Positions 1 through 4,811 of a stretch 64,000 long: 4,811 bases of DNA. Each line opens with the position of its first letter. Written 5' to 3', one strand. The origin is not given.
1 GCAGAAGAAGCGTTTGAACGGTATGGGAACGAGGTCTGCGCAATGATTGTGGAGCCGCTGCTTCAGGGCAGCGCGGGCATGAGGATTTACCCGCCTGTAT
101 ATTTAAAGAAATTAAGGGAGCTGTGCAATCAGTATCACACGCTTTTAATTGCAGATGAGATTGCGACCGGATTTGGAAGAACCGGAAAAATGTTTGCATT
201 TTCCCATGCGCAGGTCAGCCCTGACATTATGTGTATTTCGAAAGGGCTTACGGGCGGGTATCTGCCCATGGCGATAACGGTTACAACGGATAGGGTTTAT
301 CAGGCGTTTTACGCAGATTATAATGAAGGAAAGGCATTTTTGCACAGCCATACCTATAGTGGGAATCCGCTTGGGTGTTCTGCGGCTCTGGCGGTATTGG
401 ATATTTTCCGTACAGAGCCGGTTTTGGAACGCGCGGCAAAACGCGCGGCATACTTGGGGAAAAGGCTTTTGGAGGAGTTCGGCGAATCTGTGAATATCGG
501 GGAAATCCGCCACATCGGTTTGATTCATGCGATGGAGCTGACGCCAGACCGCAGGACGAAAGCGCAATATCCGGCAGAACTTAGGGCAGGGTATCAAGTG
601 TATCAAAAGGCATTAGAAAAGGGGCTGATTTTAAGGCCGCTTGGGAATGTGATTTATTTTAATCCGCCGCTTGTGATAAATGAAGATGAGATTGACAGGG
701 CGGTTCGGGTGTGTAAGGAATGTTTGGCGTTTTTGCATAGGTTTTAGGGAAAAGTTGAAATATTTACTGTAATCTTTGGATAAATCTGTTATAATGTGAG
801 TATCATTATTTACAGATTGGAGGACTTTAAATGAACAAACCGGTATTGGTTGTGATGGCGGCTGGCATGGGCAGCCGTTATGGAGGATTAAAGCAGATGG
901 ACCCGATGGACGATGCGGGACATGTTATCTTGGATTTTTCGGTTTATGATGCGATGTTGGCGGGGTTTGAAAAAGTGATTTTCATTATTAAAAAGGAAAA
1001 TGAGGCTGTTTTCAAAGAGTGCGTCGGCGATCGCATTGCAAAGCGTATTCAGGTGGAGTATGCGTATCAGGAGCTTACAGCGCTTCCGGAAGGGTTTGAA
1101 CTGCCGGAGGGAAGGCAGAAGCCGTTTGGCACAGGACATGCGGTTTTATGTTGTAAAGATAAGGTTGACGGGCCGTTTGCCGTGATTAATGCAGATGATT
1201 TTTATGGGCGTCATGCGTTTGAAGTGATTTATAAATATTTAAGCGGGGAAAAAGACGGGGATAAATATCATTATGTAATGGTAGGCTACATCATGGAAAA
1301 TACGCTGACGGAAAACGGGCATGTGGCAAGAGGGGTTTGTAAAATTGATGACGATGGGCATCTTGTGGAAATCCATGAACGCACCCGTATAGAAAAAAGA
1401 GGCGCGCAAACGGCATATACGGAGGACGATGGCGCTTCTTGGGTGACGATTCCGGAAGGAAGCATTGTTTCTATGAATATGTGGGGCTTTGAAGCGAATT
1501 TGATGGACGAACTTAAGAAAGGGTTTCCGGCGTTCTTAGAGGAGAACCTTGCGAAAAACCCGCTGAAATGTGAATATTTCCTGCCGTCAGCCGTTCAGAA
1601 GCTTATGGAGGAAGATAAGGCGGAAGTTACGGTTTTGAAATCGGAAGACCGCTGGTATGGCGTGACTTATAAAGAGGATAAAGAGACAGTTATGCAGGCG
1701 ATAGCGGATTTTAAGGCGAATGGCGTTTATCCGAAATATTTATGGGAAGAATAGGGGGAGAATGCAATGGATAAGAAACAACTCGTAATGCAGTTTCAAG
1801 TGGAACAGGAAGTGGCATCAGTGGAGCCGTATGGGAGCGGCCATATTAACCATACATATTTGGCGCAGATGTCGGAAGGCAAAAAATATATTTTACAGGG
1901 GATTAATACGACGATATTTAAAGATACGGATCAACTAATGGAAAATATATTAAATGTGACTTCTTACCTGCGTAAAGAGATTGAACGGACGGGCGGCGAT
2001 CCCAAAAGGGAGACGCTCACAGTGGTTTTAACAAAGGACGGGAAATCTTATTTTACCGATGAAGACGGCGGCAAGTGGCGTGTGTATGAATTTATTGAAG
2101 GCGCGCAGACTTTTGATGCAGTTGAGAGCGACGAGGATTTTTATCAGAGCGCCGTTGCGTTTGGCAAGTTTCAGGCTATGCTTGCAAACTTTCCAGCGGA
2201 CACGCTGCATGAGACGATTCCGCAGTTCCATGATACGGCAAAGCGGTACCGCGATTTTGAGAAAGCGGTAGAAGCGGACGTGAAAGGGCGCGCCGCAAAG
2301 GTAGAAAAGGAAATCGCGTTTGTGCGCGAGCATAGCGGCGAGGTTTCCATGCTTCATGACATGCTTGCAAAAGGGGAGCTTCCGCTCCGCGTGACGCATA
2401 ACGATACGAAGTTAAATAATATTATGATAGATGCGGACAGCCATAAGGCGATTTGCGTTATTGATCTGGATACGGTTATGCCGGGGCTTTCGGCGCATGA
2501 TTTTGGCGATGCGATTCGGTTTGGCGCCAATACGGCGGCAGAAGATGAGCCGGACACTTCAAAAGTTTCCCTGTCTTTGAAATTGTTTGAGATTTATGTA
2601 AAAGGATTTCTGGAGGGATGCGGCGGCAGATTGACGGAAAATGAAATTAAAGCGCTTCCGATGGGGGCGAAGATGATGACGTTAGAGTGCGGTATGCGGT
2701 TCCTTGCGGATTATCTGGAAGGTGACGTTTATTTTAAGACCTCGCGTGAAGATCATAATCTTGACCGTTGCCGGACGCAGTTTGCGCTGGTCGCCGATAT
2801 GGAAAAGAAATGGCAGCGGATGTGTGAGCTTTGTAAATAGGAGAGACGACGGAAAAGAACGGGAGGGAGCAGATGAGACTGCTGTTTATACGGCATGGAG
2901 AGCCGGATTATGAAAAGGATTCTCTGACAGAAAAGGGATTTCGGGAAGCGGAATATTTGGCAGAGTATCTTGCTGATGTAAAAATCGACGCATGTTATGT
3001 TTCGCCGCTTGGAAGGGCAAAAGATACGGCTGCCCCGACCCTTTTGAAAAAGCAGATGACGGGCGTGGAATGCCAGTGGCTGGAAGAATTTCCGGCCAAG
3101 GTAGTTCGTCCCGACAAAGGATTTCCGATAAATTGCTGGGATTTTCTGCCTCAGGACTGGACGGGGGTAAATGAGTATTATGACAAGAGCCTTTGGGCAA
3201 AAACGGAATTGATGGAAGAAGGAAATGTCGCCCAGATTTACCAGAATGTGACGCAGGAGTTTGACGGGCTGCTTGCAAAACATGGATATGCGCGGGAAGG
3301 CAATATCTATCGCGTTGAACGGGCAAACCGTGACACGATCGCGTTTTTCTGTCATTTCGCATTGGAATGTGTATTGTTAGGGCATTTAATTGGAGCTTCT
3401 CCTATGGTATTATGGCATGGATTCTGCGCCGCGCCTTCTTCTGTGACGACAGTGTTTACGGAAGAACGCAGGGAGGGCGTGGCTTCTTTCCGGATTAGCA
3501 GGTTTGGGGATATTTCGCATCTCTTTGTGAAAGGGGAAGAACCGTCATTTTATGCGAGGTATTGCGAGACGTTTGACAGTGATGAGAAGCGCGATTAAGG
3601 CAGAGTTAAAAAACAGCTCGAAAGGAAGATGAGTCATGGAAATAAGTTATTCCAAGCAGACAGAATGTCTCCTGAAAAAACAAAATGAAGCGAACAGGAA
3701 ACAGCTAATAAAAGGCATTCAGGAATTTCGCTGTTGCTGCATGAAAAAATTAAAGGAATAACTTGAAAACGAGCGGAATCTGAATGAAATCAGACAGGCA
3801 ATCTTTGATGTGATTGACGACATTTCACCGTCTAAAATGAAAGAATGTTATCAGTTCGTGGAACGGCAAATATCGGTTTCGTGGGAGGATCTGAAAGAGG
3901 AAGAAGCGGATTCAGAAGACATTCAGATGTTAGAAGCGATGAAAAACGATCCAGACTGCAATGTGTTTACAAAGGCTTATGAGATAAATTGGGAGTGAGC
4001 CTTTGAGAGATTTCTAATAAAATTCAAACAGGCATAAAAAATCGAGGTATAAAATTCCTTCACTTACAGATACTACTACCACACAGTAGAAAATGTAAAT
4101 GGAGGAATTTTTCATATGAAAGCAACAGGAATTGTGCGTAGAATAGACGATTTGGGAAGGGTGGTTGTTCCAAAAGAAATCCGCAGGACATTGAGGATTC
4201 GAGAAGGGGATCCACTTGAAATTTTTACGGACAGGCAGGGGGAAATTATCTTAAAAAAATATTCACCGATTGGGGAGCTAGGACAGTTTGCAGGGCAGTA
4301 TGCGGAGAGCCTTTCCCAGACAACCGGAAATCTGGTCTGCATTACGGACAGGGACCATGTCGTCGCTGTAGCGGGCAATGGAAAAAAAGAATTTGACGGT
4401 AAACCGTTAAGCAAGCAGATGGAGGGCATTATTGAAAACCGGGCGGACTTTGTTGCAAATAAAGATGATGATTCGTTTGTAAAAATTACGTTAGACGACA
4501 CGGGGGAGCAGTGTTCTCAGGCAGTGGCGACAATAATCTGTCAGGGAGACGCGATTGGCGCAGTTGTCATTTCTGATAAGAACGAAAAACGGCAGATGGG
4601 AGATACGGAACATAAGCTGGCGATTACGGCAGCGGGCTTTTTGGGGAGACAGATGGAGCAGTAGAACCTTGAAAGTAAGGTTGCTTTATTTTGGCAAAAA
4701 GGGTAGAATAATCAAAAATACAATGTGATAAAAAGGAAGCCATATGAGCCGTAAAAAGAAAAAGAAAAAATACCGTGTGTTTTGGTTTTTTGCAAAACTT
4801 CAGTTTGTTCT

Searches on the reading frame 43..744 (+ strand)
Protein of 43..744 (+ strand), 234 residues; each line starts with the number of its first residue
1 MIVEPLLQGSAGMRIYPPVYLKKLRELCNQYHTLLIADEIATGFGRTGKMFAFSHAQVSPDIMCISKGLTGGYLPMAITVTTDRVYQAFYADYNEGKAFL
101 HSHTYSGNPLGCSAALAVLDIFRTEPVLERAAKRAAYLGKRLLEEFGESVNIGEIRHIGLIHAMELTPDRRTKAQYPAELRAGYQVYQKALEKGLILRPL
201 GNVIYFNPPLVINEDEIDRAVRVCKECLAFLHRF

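Call 54: search_protein_families(library=pfam, proteins=[window:43-744:+], max_evalue=0.00001)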
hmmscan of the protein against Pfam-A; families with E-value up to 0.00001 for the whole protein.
window:43-744:+ (234 aa): 1 family
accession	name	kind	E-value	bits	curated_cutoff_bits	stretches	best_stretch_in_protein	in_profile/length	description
PF00202.27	Aminotran_3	-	3.5e-62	210.8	30.5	1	1-227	194-402/403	Aminotransferase class-III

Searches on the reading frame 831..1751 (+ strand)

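Call 54: search_protein_families(library=pfam, proteins=[window:831-1751:+], max_evalue=0.00001)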
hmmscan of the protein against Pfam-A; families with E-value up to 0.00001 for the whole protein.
window:831-1751:+ (307 aa): 1 family
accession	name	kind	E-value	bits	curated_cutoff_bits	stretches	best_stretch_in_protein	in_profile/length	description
PF00483.29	NTP_transferase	-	1.6e-07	31.6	21.2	1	7-228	3-188/245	Nucleotidyl transferase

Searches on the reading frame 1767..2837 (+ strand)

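Call 54: search_protein_families(library=pfam, proteins=[window:1767-2837:+], max_evalue=0.00001)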
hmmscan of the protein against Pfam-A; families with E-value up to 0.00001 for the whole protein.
window:1767-2837:+ (357 aa): 1 family
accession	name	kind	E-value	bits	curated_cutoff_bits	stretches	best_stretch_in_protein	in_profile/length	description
PF01636.29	APH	-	7.8e-18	65.5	23.2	1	19-253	2-214/239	Phosphotransferase enzyme family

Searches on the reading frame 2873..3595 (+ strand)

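Call 54: search_protein_families(library=pfam, proteins=[window:2873-3595:+], max_evalue=0.00001)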
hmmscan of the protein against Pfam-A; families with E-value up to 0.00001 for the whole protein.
window:2873-3595:+ (241 aa): 1 family
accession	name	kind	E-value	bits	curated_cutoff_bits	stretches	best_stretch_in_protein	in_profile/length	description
PF00300.27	His_Phos_1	-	1.6e-14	54.5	21.7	1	3-63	1-70/194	Histidine phosphatase superfamily (branch 1)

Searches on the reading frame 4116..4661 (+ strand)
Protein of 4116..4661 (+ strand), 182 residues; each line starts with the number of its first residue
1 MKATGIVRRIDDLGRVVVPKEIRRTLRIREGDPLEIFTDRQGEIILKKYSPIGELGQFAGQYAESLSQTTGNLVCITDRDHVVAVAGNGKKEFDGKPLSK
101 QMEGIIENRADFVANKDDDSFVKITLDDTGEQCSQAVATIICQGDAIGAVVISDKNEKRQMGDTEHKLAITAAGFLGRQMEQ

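Call 54: search_protein_families(library=pfam, proteins=[window:4116-4661:+], max_evalue=0.00001)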
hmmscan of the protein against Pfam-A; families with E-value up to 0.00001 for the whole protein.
window:4116-4661:+ (182 aa): 2 families
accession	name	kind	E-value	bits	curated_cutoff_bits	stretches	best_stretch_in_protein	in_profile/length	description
PF15714.11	SpoVT_C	-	4.6e-49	166.2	27.5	1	54-181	1-128/128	Stage V sporulation protein T C-terminal, transcription factor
PF04014.23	MazE_antitoxin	-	6.9e-12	45.6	24.7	1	7-51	1-45/48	Antidote-toxin recognition MazE, bacterial antitoxin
